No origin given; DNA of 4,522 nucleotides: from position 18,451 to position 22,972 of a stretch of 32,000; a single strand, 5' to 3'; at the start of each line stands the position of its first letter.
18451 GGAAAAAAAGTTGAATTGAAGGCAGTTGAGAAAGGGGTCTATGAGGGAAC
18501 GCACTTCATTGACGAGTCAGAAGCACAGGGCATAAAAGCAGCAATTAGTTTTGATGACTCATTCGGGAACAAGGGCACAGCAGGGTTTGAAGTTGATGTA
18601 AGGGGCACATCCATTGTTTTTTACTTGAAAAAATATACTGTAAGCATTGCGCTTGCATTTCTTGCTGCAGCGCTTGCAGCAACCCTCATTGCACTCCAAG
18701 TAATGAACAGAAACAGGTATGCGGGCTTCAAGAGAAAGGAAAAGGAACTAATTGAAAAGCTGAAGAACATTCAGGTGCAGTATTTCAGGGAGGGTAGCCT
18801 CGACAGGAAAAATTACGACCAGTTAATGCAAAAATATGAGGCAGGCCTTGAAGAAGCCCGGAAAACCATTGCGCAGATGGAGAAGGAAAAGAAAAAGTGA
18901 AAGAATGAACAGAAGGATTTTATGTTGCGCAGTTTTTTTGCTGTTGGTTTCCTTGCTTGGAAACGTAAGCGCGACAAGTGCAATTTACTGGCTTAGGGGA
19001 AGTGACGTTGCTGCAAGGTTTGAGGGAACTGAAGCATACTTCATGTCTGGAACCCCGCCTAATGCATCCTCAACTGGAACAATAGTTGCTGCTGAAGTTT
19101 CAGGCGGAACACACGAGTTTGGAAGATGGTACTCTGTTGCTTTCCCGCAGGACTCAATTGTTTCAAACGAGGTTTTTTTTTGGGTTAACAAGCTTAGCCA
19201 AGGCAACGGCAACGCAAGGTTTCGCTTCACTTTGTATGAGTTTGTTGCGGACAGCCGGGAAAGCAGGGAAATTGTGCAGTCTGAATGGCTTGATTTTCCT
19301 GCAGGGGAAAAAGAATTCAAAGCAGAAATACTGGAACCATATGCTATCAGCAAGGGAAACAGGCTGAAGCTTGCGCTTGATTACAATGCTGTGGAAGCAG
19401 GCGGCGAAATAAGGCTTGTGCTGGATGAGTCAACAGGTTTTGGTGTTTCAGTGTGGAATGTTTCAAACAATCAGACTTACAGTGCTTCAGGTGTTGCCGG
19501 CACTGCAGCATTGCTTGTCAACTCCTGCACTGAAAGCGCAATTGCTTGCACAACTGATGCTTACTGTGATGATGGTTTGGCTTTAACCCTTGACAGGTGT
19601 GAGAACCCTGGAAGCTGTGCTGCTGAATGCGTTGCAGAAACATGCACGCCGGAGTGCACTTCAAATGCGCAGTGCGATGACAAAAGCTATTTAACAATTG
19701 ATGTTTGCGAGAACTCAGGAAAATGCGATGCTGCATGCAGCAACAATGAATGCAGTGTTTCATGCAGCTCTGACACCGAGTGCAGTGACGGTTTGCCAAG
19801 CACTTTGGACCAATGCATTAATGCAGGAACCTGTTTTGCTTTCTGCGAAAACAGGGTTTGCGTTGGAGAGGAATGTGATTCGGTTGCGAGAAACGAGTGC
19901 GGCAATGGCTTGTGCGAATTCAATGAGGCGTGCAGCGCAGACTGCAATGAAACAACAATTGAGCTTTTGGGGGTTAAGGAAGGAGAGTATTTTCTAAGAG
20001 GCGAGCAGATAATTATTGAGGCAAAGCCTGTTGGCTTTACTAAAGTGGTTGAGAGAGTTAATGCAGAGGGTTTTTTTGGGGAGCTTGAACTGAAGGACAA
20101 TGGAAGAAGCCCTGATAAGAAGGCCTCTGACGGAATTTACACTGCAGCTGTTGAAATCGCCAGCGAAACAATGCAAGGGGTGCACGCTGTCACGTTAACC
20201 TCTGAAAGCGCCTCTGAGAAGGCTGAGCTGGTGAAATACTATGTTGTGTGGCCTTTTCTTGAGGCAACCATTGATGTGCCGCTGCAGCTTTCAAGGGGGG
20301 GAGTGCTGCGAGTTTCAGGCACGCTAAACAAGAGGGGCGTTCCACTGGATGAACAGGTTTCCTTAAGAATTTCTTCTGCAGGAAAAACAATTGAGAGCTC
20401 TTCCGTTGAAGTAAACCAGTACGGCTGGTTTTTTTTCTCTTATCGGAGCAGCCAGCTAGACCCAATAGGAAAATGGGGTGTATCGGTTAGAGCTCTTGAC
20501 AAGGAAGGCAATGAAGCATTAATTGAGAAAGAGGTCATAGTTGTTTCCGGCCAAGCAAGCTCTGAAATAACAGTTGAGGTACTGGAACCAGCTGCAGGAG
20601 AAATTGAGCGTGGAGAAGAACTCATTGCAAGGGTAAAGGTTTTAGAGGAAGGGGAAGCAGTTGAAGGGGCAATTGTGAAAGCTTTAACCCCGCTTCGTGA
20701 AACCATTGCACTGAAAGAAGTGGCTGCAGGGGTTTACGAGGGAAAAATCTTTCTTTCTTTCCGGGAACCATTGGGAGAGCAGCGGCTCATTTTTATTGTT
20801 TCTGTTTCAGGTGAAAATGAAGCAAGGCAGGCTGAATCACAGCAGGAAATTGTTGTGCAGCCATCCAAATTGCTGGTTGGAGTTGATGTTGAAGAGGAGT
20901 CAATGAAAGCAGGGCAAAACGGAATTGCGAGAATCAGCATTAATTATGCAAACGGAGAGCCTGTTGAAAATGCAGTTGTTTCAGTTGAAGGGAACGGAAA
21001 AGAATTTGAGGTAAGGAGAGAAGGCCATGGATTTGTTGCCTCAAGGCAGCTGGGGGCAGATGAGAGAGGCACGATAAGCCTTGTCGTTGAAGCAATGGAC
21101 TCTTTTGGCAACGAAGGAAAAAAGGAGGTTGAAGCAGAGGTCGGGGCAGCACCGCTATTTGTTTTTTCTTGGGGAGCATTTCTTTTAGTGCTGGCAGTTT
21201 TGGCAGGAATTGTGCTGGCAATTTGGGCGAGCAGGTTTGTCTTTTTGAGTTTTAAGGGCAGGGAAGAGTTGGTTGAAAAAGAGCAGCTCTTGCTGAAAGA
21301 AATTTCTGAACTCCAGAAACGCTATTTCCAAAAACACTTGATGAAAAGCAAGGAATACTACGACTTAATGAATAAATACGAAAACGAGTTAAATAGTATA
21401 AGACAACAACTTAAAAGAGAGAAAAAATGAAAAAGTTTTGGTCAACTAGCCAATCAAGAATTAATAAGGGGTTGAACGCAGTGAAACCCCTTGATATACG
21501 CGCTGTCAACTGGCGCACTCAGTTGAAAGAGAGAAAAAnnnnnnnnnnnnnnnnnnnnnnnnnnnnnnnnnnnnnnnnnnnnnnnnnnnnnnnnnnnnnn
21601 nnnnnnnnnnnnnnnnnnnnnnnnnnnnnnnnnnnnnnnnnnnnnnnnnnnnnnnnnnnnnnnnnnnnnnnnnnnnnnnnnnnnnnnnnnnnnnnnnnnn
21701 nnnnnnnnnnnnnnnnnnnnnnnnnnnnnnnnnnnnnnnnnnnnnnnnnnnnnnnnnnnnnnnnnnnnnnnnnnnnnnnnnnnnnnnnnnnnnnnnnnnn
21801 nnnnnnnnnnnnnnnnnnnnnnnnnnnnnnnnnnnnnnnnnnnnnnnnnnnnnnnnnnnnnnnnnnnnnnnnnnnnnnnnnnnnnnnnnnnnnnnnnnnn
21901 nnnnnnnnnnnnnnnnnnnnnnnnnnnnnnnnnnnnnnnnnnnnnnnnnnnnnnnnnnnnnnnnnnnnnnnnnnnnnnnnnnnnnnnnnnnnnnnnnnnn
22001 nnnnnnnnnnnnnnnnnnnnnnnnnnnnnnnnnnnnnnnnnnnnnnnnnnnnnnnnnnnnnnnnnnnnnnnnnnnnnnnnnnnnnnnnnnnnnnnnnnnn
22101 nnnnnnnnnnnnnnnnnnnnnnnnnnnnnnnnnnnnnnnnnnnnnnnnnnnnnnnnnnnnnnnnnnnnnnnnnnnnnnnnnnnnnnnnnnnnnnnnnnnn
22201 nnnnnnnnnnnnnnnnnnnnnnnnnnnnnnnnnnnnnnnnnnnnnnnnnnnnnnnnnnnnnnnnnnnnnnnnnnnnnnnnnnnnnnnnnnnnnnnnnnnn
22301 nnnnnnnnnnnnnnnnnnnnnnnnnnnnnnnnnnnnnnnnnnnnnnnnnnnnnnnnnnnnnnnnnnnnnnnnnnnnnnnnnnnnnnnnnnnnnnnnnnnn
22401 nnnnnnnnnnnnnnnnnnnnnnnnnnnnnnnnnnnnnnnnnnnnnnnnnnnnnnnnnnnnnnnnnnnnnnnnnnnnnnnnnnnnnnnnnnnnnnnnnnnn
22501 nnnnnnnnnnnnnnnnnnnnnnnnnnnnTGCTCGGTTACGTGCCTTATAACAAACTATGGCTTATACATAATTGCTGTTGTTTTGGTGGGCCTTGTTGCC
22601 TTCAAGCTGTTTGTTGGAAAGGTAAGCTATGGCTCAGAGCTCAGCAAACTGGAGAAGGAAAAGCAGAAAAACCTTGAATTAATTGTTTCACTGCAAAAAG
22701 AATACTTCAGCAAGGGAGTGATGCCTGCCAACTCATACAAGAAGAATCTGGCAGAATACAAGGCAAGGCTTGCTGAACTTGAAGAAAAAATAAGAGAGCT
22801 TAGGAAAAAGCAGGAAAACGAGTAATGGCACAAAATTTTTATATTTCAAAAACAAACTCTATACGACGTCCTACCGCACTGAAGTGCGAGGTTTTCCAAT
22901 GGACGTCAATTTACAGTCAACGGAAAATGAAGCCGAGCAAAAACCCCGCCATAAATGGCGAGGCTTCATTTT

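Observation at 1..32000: Window-scale hypothesis: a composite attachment island of two pilus motors, a KaiC-like active/pseudo pair and SHOCT-like-tailed adhesins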

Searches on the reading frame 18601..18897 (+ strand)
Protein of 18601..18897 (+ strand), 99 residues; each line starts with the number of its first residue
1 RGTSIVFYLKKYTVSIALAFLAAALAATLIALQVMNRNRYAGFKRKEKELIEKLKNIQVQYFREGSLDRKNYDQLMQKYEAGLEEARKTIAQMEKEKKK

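Call 15: search_protein_families(library=pfam, max_evalue=10, proteins=[window:18601-18897:+])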
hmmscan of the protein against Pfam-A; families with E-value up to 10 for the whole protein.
seq(99 aa): 5 families
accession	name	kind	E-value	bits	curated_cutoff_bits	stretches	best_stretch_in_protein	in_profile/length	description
PF04961.17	FTCD_C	-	0.00095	19.4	24.5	1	15-88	22-97/182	Formiminotransferase-cyclodeaminase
PF04574.18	DUF592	-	0.022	15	24.5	1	7-78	37-106/153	Protein of unknown function (DUF592)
PF05008.21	V-SNARE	-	0.023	15.6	25.9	1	43-96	5-58/92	Vesicle transport v-SNARE protein N-terminus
PF20565.4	DUF6775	-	0.035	14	27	1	4-74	4-74/259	Probable metallopeptidase family (DUF6775)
PF20570.3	DUF6779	-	0.1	13.7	28.1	1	18-96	3-79/108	Domain of unknown function (DUF6779)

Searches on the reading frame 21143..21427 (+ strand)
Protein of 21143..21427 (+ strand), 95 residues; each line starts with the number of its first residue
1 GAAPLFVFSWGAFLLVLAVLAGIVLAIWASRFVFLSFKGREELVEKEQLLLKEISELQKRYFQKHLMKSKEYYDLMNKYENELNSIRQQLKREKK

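Call 15: search_protein_families(library=pfam, max_evalue=10, proteins=[window:21143-21427:+])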
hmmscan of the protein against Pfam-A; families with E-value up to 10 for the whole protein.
seq(95 aa): 1 family
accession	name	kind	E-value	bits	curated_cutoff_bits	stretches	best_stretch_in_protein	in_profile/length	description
PF18181.6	SLATT_1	-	0.14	12.6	26.3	1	16-61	50-95/122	SMODS and SLOG-associating 2TM effector domain 1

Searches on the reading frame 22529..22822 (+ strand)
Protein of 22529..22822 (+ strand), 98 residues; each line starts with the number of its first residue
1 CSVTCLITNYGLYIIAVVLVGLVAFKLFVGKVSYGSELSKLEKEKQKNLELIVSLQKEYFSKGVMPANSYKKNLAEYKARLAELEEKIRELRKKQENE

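Call 15: search_protein_families(library=pfam, max_evalue=10, proteins=[window:22529-22822:+])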
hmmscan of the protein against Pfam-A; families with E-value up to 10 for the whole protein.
seq(98 aa): 9 families
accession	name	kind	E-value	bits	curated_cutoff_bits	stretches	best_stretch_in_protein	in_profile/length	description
PF06936.16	Selenoprotein_S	-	0.0027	18.1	29.8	1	2-90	28-116/192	Selenoprotein S (SelS)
PF14965.11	BRI3BP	-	0.0027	17.7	27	1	22-96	104-179/179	Negative regulator of p53/TP53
PF25764.1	KIF21A_4th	-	0.0047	17.1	33.1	1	36-97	68-122/183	KIF21A-like domain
PF13131.11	DUF3951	-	0.0052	17.4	26.3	1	13-33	12-32/52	Protein of unknown function (DUF3951)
PF14077.11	WD40_alt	-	0.047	14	25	1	77-93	16-32/48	Alternative WD40 repeat motif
PF12451.13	VPS11_C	-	0.072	13.7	25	1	58-65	37-44/45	Vacuolar protein sorting protein 11 C terminal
PF01956.21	EMC3_TMCO1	-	0.077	13.2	27.1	1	51-96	20-65/169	Integral membrane protein EMC3/TMCO1-like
PF01297.22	ZnuA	-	0.093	12.6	29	1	67-94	127-154/263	Zinc-uptake complex component A periplasmic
PF06305.16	LapA_dom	-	4.6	7.7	28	1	12-47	21-58/64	Lipopolysaccharide assembly protein A domain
